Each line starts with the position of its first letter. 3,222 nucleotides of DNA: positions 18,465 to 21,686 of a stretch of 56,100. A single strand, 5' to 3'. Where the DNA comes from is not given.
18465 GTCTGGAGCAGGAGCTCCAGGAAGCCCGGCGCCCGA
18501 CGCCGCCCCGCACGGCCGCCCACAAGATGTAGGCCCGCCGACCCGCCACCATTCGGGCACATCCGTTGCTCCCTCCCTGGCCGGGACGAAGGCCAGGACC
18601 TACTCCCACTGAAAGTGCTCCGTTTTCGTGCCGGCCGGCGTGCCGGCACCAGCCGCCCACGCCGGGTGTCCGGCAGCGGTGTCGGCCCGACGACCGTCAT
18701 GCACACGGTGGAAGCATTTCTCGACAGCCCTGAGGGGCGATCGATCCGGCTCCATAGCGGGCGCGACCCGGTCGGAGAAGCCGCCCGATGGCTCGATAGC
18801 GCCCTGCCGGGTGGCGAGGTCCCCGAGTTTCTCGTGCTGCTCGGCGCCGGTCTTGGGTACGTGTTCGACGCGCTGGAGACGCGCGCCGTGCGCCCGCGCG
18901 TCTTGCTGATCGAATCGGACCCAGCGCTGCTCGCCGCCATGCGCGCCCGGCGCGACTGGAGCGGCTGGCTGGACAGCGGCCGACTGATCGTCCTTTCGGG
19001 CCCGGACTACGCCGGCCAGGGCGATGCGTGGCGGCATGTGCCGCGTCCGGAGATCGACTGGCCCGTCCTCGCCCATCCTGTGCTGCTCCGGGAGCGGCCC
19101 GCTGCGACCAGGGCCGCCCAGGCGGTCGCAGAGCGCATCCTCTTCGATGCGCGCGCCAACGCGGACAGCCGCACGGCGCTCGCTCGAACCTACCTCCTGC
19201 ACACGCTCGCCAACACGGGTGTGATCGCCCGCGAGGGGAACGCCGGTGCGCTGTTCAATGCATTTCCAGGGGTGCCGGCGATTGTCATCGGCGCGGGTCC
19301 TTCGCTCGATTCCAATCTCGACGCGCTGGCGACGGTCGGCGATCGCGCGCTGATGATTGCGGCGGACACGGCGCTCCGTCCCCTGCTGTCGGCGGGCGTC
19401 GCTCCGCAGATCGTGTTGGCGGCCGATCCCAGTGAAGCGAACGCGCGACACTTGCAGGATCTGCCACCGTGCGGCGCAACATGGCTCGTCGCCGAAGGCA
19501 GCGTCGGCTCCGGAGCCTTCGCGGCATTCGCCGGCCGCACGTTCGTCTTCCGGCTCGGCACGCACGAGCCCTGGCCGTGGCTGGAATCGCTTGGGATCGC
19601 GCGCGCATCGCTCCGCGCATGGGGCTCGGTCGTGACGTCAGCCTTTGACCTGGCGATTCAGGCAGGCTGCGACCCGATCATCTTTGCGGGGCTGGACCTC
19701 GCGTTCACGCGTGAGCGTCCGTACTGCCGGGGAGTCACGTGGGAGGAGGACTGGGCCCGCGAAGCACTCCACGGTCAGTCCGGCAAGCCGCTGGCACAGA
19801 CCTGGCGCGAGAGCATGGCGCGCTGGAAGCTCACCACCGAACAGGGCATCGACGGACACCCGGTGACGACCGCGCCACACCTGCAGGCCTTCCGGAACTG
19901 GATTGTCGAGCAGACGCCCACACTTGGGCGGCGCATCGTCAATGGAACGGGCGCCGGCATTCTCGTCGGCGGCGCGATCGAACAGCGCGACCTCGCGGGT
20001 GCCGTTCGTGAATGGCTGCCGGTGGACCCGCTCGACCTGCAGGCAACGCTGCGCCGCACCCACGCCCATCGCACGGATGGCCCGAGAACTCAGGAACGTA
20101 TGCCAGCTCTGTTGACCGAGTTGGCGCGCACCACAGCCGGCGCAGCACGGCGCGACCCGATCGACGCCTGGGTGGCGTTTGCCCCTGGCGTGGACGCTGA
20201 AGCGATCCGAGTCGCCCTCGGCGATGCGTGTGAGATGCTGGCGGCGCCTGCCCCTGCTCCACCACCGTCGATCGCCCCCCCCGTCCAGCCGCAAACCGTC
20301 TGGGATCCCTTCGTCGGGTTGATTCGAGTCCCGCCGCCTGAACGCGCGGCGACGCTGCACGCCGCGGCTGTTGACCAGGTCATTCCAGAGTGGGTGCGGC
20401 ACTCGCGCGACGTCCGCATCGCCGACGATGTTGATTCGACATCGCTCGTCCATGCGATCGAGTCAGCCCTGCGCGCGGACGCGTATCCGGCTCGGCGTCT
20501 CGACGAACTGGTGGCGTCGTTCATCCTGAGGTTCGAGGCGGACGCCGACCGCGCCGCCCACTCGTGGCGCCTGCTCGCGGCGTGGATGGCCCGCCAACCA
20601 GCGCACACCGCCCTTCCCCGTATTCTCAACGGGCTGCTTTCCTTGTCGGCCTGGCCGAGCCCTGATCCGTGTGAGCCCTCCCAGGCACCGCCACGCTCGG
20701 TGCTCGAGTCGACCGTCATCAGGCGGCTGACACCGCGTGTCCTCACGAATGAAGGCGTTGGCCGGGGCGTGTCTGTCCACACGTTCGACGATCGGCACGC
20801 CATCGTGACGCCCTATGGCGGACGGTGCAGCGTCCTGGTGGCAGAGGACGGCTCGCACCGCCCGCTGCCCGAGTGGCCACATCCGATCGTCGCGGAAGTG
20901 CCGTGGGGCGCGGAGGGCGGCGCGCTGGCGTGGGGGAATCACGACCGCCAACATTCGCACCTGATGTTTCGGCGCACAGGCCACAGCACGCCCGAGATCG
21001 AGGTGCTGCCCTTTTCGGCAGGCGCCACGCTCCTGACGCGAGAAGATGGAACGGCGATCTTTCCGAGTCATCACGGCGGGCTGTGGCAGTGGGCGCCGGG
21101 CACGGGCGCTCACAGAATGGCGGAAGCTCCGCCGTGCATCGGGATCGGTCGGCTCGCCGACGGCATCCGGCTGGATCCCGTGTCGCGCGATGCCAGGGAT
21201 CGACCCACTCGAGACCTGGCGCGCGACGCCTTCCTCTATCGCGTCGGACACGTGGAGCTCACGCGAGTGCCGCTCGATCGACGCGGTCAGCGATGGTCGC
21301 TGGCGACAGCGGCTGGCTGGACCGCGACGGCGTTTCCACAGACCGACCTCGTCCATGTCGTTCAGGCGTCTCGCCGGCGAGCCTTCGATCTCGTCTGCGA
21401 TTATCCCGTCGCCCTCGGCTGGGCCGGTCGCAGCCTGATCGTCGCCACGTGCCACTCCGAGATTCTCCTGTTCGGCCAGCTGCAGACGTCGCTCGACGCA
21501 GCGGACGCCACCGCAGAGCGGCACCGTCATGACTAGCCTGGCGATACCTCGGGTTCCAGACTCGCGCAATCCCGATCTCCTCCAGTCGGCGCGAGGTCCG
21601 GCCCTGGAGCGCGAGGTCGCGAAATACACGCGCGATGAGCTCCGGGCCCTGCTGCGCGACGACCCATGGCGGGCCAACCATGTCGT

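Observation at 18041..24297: Maf (DUF115)-like protein translationally coupled to a SPASM radical-SAM and a B12-binding radical-SAM enzyme: candidate undescribed flagellin/glycan tailoring module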

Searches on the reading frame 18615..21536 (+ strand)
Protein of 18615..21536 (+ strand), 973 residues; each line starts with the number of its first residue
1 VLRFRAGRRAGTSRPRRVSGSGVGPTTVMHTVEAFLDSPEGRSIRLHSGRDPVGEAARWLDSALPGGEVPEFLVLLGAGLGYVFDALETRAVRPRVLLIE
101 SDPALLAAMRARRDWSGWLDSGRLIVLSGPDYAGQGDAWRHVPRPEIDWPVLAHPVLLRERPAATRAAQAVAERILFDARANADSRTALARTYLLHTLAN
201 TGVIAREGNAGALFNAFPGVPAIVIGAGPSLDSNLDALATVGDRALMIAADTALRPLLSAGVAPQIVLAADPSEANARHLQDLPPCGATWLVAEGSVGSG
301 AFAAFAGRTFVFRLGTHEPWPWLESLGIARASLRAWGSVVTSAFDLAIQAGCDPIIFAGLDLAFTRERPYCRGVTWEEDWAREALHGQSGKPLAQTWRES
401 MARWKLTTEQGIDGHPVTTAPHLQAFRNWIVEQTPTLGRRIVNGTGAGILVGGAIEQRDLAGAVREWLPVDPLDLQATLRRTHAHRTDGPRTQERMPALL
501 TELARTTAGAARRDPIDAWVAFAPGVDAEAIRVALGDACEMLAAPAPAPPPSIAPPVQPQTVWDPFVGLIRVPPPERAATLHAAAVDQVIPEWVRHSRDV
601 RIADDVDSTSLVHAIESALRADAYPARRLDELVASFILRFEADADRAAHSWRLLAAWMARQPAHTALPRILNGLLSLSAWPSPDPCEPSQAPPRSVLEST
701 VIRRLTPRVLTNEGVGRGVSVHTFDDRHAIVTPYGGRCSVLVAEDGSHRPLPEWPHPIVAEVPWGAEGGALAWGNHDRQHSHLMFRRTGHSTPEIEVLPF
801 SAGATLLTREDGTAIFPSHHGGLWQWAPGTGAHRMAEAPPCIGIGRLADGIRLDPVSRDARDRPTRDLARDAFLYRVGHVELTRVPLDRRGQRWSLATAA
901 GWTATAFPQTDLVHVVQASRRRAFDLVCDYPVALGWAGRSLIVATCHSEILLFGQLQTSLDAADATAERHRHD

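Call 5: search_protein_families(library=pfam, proteins=[window:18615-21536:+], max_evalue=0.01)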
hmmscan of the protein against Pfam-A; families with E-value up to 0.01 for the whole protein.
window:18615-21536:+ (973 aa): 1 family
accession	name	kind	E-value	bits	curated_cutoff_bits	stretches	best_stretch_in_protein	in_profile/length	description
PF01973.23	MptE-like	-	6.6e-33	114.3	34.6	1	197-366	3-170/171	6-hydroxymethylpterin diphosphokinase MptE-like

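Call 6: search_protein_families(library=ncbifam, proteins=[window:18615-21536:+], max_evalue=0.01)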
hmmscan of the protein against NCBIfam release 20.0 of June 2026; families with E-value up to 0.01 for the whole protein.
window:18615-21536:+ (973 aa): 1 family
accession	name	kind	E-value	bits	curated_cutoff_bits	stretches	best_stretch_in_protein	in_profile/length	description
NF050051.1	FlagModPseD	domain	0.00027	19.7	670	1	222-366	230-376/640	flagellin modification protein PseD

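Call 11: find_homologous_proteins(query=window:18615-21536:+, max_evalue=0.00001)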
Query window:18615-21536:+ (973 aa): 607 proteins with E <= 0.00001 among 8000 candidates; the best 120 are listed.
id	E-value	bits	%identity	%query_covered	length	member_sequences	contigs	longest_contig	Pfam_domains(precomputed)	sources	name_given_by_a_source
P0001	0.0e+0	2146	100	97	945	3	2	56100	PF01973.24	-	-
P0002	0.0e+0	1070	57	96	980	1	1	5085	PF01973.24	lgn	-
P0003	2.9e-171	590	45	60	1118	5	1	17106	PF01973.24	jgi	-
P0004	1.3e-166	574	48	54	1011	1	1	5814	PF01973.24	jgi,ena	-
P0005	1.6e-166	574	47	58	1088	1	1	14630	PF01973.24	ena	-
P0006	9.5e-164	565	47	55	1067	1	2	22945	PF01973.24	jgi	jgi:hypothetical protein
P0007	4.6e-162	559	47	59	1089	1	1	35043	PF01973.24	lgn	-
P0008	7.4e-159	549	47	52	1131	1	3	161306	PF01973.24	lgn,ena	-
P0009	3.6e-158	546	47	53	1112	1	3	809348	PF01973.24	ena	-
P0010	3.7e-156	540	48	53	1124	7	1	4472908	PF01973.24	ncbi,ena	-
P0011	4.8e-156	539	48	52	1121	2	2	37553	PF01973.24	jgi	jgi:hypothetical protein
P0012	2.0e-155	537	48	45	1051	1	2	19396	PF01973.24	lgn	-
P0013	2.7e-155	537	51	44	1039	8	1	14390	PF01973.24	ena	-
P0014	7.7e-152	525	48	50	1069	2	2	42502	PF01973.24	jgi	jgi:hypothetical protein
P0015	2.1e-148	514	47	50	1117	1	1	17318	PF01973.24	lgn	-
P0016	3.6e-148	513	48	44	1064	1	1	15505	PF01973.24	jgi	jgi:hypothetical protein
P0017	4.4e-147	510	47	46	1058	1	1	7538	PF01973.24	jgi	jgi:hypothetical protein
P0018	3.8e-146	507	43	55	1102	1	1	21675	PF01973.24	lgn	-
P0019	4.5e-145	503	43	51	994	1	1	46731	PF01973.24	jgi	jgi:hypothetical protein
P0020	7.2e-145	502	44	57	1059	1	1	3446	PF01973.24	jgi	jgi:hypothetical protein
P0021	3.4e-143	497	48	44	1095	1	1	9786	PF01973.24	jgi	jgi:hypothetical protein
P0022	4.3e-143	497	42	60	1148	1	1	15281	PF01973.24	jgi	jgi:hypothetical protein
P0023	1.7e-142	495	46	44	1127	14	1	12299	PF01973.24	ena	-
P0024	2.0e-142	494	47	43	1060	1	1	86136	PF01973.24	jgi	jgi:hypothetical protein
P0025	1.9e-141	491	44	45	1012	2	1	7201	PF01973.24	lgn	-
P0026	2.6e-140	487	42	60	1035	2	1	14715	PF01973.24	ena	-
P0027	2.4e-139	484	44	53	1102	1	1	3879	PF01973.24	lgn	-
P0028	3.1e-139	484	49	46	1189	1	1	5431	PF01973.24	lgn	-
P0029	1.0e-138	482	43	62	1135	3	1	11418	PF01973.24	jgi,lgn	jgi:hypothetical protein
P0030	2.3e-137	478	45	46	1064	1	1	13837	PF01973.24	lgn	-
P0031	3.8e-137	477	51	43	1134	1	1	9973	PF01973.24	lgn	-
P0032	4.4e-137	477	44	56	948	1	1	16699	PF01973.24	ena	-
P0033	1.6e-136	475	50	43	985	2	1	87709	PF01973.24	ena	-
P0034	2.7e-136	474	49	47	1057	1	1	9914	PF01973.24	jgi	jgi:hypothetical protein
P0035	4.4e-136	473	46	44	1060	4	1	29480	PF01973.24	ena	-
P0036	5.8e-136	473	48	43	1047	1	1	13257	PF01973.24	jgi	jgi:hypothetical protein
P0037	6.7e-136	473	48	46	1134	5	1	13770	PF01973.24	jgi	-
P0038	2.1e-134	468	43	50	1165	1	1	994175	PF01973.24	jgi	jgi:hypothetical protein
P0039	3.9e-134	467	41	55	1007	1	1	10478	PF01973.24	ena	-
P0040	4.7e-134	467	40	49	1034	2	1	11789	PF01973.24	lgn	-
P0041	5.3e-134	466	46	58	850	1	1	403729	PF14559.13,PF01973.24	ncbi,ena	-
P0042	1.7e-133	465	41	51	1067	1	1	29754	PF01973.24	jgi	jgi:hypothetical protein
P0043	2.4e-133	464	46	54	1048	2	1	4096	PF01973.24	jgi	jgi:hypothetical protein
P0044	1.1e-132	462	44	43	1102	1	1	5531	PF01973.24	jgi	jgi:hypothetical protein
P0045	1.4e-132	462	48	45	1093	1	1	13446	PF01973.24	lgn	-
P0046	3.2e-132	461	43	50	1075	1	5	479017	PF01973.24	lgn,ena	-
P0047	7.5e-132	459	44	60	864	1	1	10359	PF01973.24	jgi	jgi:tetratricopeptide (TPR) repeat protein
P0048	1.1e-131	459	46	52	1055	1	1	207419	PF01973.24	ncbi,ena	-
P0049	1.6e-131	458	54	43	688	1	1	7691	PF01973.24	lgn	-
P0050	2.4e-131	458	49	45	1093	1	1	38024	PF01973.24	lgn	-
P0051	1.8e-130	455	46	43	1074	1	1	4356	PF01973.24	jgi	jgi:hypothetical protein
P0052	4.6e-130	453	46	59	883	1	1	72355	PF01973.24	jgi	jgi:hypothetical protein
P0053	4.9e-130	453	47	50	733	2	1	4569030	PF01973.24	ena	-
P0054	6.0e-130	453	41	52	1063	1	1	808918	PF01973.24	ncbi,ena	-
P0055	9.2e-130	452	41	54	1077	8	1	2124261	PF01973.24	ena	-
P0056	1.5e-129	452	44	51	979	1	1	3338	PF01973.24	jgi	jgi:hypothetical protein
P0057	2.2e-129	451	45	51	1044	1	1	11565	PF01973.24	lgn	-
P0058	2.6e-129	451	46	44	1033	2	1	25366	PF01973.24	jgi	jgi:hypothetical protein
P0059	7.5e-129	449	52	44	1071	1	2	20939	PF01973.24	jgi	-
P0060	2.2e-128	448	47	43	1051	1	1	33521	PF01973.24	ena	-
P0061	4.3e-128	447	47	54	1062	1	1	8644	PF01973.24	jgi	jgi:6-hydroxymethylpterin diphosphokinase MptE-like protein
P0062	4.3e-128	447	44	47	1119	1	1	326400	PF01973.24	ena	-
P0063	4.3e-128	447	40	51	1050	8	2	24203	PF01973.24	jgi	jgi:hypothetical protein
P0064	5.2e-128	447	41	52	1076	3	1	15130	PF01973.24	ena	-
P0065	1.2e-127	445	51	44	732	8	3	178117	PF01973.24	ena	-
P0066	2.9e-127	444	42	51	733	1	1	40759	PF01973.24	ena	-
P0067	5.5e-127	443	44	59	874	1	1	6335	PF01973.24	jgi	jgi:hypothetical protein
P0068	8.1e-127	443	49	53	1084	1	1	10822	PF01973.24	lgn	-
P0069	1.5e-126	442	42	51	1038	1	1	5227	PF01973.24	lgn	-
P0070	2.8e-126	441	45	41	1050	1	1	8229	PF01973.24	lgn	-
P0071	3.5e-126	441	48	51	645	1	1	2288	PF01973.24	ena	-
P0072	9.8e-126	439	52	45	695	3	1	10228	PF01973.24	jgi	jgi:hypothetical protein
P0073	1.5e-125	438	41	50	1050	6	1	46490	PF01973.24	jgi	jgi:hypothetical protein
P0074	2.7e-125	438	45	42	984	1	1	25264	PF01973.24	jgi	jgi:hypothetical protein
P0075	3.1e-125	437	46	54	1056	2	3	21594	PF01973.24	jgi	jgi:hypothetical protein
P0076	4.0e-125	437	43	51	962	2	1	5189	PF01973.24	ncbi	ncbi:MAG: motility associated factor glycosyltransferase family protein [Burkholderiales bacterium]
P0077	4.0e-125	437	46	53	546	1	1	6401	PF01973.24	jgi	jgi:hypothetical protein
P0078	4.4e-125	437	42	52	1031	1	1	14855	PF01973.24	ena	-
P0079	4.7e-125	437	51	45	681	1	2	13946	PF01973.24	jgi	jgi:hypothetical protein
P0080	5.7e-125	437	43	47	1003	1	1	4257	PF01973.24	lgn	-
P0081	1.9e-124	435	43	48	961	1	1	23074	PF01973.24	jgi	jgi:hypothetical protein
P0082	2.2e-124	435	48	41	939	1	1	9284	PF01973.24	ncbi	-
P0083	4.6e-124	434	44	46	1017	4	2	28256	PF01973.24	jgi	-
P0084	7.1e-124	433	46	53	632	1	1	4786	PF01973.24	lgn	-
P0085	1.2e-123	432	47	50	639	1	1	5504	PF01973.24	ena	-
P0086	2.6e-123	431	44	47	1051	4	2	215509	PF01973.24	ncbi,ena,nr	ncbi:MAG: DUF115 domain-containing protein [Acidobacteria bacterium]|nr:DUF115 domain-containing pro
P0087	3.0e-123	431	40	52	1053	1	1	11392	PF01973.24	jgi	-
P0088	3.4e-123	431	43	49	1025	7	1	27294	PF01973.24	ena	-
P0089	4.3e-123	430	46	53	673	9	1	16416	PF01973.24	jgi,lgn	jgi:hypothetical protein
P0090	8.6e-123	429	46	54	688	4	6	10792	PF01973.24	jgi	jgi:hypothetical protein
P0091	1.4e-122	429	44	51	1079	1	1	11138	PF01973.24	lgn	-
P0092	1.7e-122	428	39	55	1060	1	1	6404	PF01973.24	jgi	jgi:hypothetical protein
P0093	3.8e-122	427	47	50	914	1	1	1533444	PF01973.24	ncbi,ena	-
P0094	5.7e-122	427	48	41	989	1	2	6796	PF01973.24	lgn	-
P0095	6.8e-122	426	48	52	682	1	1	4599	PF01973.24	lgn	-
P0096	7.4e-122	426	49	50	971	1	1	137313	PF13489.13,PF01973.24,PF13649.13,PF08241.19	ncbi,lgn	-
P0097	8.1e-122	426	45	50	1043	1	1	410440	PF01973.24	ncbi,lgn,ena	-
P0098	1.0e-121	426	42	45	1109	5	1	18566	PF01973.24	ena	-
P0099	1.5e-121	425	45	55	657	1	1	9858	PF01973.24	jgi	jgi:hypothetical protein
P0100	1.7e-121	425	44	51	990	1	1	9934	PF01973.24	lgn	-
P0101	1.8e-121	425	45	44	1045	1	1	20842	PF01973.24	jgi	jgi:hypothetical protein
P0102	2.2e-121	425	41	48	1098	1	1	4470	PF01973.24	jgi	jgi:hypothetical protein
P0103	2.8e-121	424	46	44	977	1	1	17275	PF01973.24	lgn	-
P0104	3.5e-121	424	43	47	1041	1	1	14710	PF01973.24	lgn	-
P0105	5.3e-121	423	44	51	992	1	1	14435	PF01973.24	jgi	jgi:hypothetical protein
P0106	5.6e-121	423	44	46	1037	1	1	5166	PF01973.24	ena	-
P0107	6.7e-121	423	46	54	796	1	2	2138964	PF01973.24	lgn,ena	-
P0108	2.3e-120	421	46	45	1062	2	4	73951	PF01973.24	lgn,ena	-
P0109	3.0e-120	421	45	54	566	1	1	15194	PF01973.24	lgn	-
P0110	5.6e-120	420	46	52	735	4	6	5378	PF01973.24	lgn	-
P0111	6.1e-120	420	44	52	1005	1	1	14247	PF01973.24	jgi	jgi:hypothetical protein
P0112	7.2e-120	420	46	49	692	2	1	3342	PF13489.13,PF01973.24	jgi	jgi:hypothetical protein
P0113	7.8e-120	420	46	42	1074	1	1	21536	PF01973.24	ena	-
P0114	8.2e-120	419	45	45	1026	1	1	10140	PF01973.24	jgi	jgi:hypothetical protein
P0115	8.8e-120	419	43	48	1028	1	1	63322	PF01973.24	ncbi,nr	ncbi:MAG: DUF115 domain-containing protein [Acidobacteria bacterium]|nr:DUF115 domain-containing pro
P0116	9.5e-120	419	46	51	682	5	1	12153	PF01973.24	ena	-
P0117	9.7e-120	419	35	26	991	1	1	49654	PF01973.24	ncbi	-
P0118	1.6e-119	419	45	55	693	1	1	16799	PF01973.24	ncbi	-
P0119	1.8e-119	418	45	53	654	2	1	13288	PF01973.24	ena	-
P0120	2.1e-119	418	47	51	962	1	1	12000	PF13489.13,PF01973.24,PF13649.13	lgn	-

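Call 19: find_encoding_contigs(protein=P0002, flank=10000, max_places=3)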
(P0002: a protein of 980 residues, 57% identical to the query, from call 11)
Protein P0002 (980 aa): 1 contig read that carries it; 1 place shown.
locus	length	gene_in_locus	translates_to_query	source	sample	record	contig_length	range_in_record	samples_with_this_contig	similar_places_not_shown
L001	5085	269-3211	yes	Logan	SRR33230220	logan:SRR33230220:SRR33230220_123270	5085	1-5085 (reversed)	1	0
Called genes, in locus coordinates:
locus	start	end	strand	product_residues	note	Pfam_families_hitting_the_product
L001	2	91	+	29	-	?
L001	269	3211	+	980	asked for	PF01973:MptE-like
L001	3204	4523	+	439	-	PF04055:Radical_SAM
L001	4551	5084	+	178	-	?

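Call 35: search_solved_structures(query=window:18699-21536:+, max_evalue=0.01, show_alignments=2)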
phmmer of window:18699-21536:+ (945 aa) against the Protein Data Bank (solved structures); distinct sequences matched with E-value up to 0.01: 1.
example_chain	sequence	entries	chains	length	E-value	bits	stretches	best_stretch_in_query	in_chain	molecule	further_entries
5mu5_A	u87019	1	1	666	9.4e-05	23.6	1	192-334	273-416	Uncharacterized protein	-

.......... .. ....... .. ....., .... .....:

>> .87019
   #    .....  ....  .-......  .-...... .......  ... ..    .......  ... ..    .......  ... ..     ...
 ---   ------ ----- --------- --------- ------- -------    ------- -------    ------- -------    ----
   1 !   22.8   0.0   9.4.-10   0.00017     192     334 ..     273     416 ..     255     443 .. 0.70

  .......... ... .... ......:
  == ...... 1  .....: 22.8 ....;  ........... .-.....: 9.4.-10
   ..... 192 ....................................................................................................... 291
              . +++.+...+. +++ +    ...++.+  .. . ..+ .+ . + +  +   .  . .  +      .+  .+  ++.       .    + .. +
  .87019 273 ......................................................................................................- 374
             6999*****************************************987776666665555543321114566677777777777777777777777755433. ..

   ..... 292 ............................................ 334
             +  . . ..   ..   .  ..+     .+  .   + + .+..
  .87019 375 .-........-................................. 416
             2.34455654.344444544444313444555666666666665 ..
